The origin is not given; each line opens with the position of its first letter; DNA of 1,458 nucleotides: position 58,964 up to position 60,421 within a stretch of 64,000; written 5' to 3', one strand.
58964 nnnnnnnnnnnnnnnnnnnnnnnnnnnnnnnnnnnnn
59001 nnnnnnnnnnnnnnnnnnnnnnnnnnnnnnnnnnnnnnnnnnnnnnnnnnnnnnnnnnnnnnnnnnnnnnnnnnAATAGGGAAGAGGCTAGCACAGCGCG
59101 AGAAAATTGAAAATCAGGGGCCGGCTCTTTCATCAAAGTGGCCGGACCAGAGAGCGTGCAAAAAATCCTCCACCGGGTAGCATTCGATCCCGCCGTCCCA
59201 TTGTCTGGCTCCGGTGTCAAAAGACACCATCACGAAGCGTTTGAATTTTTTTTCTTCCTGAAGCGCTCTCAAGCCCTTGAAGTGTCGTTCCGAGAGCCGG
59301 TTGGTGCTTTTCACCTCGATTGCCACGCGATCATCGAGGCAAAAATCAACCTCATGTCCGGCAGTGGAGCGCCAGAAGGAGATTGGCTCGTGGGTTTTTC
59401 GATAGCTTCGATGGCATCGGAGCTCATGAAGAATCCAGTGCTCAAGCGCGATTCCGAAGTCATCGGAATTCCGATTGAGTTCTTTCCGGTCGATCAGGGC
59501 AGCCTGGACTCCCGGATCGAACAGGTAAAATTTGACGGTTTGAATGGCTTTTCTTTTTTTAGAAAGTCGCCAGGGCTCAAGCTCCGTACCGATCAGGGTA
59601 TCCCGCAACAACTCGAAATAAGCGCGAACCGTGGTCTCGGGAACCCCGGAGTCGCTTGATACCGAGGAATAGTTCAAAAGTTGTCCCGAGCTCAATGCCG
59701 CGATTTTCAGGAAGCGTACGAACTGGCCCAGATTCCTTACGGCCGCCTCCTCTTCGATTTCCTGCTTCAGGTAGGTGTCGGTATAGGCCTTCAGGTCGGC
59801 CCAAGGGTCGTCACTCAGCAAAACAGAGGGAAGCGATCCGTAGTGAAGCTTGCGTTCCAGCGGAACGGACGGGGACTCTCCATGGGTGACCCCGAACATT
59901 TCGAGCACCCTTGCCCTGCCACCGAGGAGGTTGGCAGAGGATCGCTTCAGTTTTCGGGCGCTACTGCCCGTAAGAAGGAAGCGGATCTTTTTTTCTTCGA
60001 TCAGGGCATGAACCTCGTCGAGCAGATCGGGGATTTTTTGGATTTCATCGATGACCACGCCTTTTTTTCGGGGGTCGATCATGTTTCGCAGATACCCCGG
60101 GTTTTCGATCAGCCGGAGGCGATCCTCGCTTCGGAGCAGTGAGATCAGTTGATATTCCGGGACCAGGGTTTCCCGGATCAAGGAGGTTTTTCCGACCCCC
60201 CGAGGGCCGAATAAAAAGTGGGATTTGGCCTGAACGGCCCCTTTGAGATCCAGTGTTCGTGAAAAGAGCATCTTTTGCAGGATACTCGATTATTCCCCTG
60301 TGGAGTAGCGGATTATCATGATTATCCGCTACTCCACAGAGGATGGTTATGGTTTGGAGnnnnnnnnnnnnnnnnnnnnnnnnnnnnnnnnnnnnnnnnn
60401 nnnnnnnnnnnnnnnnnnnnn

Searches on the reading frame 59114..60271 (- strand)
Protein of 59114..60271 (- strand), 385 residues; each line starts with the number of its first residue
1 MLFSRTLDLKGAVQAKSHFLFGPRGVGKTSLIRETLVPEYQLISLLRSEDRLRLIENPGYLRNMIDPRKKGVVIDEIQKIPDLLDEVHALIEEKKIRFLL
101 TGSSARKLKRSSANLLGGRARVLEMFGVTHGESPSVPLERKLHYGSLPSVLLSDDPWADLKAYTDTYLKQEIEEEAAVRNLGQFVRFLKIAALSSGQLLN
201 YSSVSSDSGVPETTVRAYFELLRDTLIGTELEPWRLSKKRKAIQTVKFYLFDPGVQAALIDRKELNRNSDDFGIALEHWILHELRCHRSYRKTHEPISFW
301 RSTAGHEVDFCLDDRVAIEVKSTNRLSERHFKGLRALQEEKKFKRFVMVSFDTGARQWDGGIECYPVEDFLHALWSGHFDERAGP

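Call 86: search_protein_families(library=pfam, proteins=[window:59114-60271:-], max_evalue=0.00001)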
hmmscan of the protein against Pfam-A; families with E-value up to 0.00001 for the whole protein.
window:59114-60271:- (385 aa): 2 families
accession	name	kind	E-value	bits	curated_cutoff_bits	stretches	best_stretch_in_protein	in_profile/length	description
PF13635.12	DUF4143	-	1.6e-30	106.4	28.1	1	170-322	2-159/160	Domain of unknown function (DUF4143)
PF13173.12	AAA_14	-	8.1e-21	74.8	27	1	18-132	5-127/129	AAA domain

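Call 94: find_encoding_contigs(protein=window:59114-60271:-, flank=10000, max_places=4)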
Protein window:59114-60271:- (385 aa): 1 contig read that carries it; 1 place shown.
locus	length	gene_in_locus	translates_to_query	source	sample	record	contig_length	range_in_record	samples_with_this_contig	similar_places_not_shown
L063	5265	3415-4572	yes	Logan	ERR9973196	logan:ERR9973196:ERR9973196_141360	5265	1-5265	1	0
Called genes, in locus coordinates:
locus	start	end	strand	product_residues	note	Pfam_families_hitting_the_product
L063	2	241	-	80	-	?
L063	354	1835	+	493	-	PF00034:Cytochrom_C (faint), PF13442:Cytochrome_CBB3 (faint), PF21419:RoxA-like_Cyt-c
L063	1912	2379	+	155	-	PF06127:Mpo1-like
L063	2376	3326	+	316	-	PF04389:Peptidase_M28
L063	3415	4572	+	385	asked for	PF13173:AAA_14, PF13635:DUF4143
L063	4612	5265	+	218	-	?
